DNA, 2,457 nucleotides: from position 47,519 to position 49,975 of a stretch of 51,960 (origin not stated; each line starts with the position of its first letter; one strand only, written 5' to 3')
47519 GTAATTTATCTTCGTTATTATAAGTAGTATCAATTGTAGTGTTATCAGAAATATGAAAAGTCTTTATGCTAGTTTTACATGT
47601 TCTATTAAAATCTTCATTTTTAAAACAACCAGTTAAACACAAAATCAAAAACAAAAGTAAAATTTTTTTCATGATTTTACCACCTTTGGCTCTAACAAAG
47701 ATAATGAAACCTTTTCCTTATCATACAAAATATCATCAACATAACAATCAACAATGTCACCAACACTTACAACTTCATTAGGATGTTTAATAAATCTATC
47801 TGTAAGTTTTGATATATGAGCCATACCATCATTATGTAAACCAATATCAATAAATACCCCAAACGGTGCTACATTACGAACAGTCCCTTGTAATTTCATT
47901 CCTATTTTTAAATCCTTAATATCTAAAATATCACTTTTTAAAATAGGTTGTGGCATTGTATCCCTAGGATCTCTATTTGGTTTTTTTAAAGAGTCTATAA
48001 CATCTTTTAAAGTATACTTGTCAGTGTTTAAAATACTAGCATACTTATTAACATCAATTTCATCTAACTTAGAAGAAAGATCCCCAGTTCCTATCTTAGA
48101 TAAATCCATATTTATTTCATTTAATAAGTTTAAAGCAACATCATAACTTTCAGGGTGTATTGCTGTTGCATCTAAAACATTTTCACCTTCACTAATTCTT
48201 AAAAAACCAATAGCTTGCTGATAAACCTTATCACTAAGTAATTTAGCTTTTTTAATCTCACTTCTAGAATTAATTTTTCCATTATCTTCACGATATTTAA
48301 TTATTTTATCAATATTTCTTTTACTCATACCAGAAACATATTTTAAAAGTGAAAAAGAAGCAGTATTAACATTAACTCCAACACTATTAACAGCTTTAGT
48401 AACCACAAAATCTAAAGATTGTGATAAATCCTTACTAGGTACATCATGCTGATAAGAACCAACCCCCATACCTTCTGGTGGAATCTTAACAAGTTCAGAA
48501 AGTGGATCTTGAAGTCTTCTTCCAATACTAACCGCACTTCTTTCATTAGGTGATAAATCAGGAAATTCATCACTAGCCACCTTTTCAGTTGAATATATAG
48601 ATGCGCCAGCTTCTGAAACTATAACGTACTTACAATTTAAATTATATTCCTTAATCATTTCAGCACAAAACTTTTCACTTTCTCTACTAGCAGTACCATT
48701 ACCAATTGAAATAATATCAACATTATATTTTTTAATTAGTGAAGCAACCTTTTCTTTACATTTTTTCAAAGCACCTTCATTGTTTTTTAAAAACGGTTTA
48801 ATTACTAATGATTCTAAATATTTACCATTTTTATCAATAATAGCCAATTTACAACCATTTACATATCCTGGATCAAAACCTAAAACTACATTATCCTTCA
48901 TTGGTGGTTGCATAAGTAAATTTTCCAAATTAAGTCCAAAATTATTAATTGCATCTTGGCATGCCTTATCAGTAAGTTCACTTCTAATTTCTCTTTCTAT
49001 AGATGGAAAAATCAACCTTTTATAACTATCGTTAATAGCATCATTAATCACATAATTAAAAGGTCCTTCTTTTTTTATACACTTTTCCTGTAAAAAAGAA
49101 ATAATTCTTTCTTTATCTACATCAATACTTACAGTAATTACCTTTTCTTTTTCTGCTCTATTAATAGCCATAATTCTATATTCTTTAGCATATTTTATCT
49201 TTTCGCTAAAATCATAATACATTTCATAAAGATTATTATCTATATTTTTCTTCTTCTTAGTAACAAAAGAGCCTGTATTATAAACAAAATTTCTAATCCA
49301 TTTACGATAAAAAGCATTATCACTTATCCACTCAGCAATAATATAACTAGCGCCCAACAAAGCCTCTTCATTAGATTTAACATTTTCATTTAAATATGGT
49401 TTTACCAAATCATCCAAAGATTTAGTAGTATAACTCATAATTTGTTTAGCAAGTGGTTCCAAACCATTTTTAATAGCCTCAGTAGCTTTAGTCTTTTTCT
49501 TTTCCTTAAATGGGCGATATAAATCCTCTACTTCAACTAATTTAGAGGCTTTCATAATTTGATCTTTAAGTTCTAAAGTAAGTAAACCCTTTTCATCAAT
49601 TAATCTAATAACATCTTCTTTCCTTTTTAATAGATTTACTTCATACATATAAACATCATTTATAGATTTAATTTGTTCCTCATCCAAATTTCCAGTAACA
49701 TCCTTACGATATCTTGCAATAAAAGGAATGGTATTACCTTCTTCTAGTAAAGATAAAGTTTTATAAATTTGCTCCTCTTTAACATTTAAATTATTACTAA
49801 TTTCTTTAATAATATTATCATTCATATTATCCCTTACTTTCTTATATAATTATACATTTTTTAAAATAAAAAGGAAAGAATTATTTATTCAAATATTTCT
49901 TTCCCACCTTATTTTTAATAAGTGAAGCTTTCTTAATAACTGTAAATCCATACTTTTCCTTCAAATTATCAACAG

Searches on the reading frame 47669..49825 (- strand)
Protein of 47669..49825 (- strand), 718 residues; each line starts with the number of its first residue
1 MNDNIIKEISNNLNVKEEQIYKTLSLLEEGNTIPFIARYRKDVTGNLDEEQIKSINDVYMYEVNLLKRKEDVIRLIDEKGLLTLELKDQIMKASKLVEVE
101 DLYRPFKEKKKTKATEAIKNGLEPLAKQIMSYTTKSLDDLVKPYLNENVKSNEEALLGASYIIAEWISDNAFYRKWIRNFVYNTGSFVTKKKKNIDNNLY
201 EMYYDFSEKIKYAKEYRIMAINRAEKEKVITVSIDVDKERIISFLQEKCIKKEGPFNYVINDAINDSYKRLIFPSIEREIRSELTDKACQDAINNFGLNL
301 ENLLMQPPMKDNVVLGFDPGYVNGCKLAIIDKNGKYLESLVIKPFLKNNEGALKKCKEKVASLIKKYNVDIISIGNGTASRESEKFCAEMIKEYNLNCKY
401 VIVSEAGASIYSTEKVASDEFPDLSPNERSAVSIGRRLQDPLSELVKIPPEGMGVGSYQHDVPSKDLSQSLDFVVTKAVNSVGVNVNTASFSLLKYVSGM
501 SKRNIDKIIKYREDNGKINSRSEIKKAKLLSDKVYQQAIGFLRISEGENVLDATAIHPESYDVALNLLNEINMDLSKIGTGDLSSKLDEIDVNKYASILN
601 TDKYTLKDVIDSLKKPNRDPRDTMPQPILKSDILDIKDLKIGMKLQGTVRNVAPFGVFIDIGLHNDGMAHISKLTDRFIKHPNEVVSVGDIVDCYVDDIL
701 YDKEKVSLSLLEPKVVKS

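Call 48: search_protein_families(library=pfam, proteins=[window:47669-49825:-], max_evalue=0.001)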
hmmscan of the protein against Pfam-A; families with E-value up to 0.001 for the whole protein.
window:47669-49825:- (718 aa): 9 families
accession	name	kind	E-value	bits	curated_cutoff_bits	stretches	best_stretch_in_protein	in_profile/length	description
PF16921.10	Tex_YqgF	-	5.5e-48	163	27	1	313-439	2-126/126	Tex protein YqgF-like domain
PF09371.15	Tex_N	-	6.8e-28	96.7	32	1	4-77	2-75/75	Tex-like protein N-terminal domain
PF17674.7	HHH_9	-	6.7e-19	69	23.1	1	549-621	1-70/70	HHH domain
PF12836.13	HHH_3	-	1.1e-18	67.5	27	1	479-543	1-65/65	Helix-hairpin-helix motif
PF22706.1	Tex_central_region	-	1.6e-15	58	27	1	139-296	8-178/178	Tex central region-like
PF00575.29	S1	-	6.9e-14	52.4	22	1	640-710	3-73/74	S1 RNA binding domain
PF14635.12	HHH_7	-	3.7e-11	43.8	27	1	457-545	10-104/104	Helix-hairpin-helix motif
PF23459.1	S1_RRP5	-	8.9e-07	29.8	27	1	640-710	2-72/72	RRP5 S1 domain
PF14639.11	YqgF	-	4.1e-06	27.1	35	1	329-446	25-147/150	Holliday-junction resolvase-like of SPT6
